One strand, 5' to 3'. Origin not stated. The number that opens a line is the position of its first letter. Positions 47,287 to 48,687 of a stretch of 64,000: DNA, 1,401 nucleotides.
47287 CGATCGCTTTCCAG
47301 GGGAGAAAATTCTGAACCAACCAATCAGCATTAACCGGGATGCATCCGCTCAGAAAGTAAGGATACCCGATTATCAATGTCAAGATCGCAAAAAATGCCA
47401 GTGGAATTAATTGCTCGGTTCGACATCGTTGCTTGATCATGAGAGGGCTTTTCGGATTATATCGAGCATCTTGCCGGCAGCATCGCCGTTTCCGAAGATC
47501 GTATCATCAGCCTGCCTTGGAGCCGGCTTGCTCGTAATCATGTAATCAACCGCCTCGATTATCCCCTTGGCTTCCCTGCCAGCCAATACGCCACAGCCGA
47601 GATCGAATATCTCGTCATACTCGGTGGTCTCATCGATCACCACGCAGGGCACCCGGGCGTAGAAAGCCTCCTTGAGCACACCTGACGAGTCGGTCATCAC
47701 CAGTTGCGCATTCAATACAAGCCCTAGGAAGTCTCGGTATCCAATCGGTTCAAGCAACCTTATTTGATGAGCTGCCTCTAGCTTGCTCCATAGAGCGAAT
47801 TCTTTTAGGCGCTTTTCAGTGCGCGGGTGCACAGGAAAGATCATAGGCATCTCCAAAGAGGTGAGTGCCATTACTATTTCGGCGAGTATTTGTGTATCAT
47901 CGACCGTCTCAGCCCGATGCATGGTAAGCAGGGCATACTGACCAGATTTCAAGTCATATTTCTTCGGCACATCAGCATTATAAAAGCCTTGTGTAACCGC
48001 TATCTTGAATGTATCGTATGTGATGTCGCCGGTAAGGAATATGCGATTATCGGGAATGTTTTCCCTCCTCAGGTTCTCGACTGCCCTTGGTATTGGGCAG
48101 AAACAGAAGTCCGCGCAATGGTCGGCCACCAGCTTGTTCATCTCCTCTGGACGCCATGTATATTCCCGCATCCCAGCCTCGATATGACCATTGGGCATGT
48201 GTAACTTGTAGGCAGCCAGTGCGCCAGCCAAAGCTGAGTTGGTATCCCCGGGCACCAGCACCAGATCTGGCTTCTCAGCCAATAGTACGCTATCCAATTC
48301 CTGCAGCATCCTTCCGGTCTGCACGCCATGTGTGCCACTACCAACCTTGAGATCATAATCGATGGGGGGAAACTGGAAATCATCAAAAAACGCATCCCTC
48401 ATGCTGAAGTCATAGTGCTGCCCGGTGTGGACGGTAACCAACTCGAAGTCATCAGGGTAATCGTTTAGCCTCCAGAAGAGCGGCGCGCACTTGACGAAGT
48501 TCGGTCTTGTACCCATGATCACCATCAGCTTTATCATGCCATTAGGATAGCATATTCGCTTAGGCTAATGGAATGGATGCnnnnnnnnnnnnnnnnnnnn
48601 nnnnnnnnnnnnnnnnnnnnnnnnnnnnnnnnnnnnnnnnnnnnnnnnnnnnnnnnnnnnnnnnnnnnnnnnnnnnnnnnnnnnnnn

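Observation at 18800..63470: Window-wide enrichment: four radical SAM, five GT-A/GT-B glycosyltransferases, three GT-C-like membrane proteins, two epimerases, two phosphodiesterases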

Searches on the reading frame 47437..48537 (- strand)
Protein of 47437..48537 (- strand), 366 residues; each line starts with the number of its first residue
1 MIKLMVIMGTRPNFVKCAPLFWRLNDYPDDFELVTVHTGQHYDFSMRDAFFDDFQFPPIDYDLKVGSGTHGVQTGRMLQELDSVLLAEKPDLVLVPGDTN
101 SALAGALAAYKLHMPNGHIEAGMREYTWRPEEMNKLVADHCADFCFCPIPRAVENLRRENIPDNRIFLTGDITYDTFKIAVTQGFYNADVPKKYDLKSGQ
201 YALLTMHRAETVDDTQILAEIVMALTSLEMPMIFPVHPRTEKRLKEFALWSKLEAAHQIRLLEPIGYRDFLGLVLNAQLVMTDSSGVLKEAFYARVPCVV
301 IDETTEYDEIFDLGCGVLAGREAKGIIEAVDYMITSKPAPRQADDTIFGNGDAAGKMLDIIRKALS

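Call 4: search_protein_families(library=pfam, proteins=[window:47437-48537:-])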
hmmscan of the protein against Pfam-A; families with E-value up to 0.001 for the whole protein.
window:47437-48537:- (366 aa): 2 families
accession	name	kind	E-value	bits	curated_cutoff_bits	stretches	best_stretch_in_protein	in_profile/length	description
PF02350.25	Epimerase_2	-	3.7e-90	302.7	30.6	1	30-362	8-347/347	UDP-N-acetylglucosamine 2-epimerase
PF13579.12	Glyco_trans_4_4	-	0.00059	20.7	29.7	0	62-166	44-152/158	Glycosyl transferase 4-like domain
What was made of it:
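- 47437..48537 (-): Non-hydrolysing UDP-GlcNAc 2-epimerase (WecB). It overlaps the YfhO-like gene by 4 nt. PF02350 302.7 bits (call 4).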

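Call 23: search_protein_families(library=ncbifam, max_evalue=0.001, proteins=[window:47437-48537:-])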
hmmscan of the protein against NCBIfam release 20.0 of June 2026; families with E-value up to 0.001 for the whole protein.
window:47437-48537:- (366 aa): 2 families
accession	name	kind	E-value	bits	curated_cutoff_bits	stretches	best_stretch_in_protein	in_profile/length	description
TIGR00236.1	wecB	equivalog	6.6e-90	301.9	210.15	1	2-363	1-364/366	non-hydrolyzing UDP-N-acetylglucosamine 2-epimerase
TIGR03568.1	NeuC_NnaA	equivalog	3.1e-21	75.6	235.9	1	3-305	2-310/365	UDP-N-acetylglucosamine 2-epimerase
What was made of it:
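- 47437..48537 (-): TIGR00236 301.9 bits, above the 210 cut-off (call 23).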
